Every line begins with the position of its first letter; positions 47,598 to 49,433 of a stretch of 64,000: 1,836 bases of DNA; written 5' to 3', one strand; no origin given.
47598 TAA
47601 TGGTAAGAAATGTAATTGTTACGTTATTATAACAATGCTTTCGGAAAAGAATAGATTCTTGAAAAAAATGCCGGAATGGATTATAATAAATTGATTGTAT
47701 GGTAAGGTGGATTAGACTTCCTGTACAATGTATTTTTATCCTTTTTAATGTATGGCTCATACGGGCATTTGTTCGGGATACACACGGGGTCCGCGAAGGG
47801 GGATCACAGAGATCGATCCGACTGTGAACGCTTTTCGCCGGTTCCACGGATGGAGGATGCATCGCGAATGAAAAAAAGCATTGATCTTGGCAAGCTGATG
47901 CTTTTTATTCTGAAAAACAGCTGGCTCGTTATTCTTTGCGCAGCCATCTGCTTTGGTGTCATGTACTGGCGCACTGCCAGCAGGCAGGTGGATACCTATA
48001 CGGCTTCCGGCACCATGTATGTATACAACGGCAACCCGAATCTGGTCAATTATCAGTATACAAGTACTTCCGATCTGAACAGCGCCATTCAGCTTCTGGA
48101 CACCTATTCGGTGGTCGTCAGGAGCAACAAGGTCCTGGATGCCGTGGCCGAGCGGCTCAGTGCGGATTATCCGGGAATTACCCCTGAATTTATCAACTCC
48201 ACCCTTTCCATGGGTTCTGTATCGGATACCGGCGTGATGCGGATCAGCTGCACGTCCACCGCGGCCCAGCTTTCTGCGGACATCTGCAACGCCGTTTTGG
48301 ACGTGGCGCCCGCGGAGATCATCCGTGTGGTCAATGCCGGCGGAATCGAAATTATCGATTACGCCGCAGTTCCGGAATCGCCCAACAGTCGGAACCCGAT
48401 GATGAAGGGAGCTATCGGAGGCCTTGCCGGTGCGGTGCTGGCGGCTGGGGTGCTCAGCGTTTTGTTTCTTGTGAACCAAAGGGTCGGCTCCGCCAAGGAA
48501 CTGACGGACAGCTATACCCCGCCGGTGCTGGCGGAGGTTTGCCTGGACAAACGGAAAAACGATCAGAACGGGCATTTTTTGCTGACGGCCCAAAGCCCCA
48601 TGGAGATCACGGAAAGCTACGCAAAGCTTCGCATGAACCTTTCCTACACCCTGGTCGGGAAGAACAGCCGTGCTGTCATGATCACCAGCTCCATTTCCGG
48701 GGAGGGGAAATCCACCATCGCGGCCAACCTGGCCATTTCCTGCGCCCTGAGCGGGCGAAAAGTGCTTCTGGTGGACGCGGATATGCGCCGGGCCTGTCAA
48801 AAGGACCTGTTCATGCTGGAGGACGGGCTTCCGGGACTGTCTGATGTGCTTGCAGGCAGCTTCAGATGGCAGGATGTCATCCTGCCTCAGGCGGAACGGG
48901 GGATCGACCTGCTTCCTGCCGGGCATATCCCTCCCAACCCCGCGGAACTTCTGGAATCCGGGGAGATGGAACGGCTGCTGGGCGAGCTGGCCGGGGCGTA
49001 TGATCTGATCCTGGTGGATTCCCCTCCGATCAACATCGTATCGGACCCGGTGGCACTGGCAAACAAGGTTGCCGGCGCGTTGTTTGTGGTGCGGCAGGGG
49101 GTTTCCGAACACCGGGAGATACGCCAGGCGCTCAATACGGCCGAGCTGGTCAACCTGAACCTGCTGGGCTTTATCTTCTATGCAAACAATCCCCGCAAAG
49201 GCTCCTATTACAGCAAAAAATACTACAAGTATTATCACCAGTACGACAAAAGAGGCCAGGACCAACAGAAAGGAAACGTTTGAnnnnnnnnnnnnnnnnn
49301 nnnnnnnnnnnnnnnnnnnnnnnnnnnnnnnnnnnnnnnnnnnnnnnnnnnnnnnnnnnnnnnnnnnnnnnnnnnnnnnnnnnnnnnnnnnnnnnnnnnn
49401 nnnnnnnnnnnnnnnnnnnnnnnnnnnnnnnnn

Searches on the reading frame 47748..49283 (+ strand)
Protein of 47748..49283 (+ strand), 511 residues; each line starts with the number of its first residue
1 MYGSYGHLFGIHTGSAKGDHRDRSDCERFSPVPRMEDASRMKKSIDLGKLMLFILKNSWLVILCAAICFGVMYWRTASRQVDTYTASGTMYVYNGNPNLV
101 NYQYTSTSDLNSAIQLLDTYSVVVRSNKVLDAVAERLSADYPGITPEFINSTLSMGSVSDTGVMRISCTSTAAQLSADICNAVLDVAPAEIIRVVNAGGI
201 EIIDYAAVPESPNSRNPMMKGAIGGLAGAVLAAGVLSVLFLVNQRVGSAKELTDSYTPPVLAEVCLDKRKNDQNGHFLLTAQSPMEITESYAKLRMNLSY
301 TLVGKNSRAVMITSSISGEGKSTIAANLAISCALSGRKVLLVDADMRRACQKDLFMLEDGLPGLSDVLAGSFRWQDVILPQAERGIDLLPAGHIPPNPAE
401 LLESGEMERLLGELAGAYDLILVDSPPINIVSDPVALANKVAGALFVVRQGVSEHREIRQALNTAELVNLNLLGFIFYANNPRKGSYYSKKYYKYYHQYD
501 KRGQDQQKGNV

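Call 6: search_protein_families(library=pfam, proteins=[window:47748-49283:+], max_evalue=0.001)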
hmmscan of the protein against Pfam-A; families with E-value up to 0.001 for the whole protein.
window:47748-49283:+ (511 aa): 5 families
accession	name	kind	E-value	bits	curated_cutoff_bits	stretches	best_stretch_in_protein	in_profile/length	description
PF13614.12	AAA_31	-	6.9e-10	39.6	27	1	309-428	3-128/177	AAA domain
PF01656.29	CbiA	-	6.6e-09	36.2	25.4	1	310-451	1-54/125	CobQ/CobB/MinD/ParA nucleotide binding domain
PF02706.20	Wzz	-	2.7e-07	31.3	25.5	1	44-135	2-89/91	Chain length determinant protein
PF10609.15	ParA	-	5e-07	29.8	27.1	1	308-476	4-171/246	NUBPL iron-transfer P-loop NTPase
PF06564.18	CBP_BcsQ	-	1.1e-06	28.7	21.3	1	317-467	11-165/234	Cellulose biosynthesis protein BcsQ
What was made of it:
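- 47748..49283 (+): Wzz (chain-length determinant) + P-loop BY-kinase fusion, CpsC/CpsD-like, 511 aa. Pfam Wzz at residues 44-135 and AAA_31/CbiA/ParA at 309-476 (call 6).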
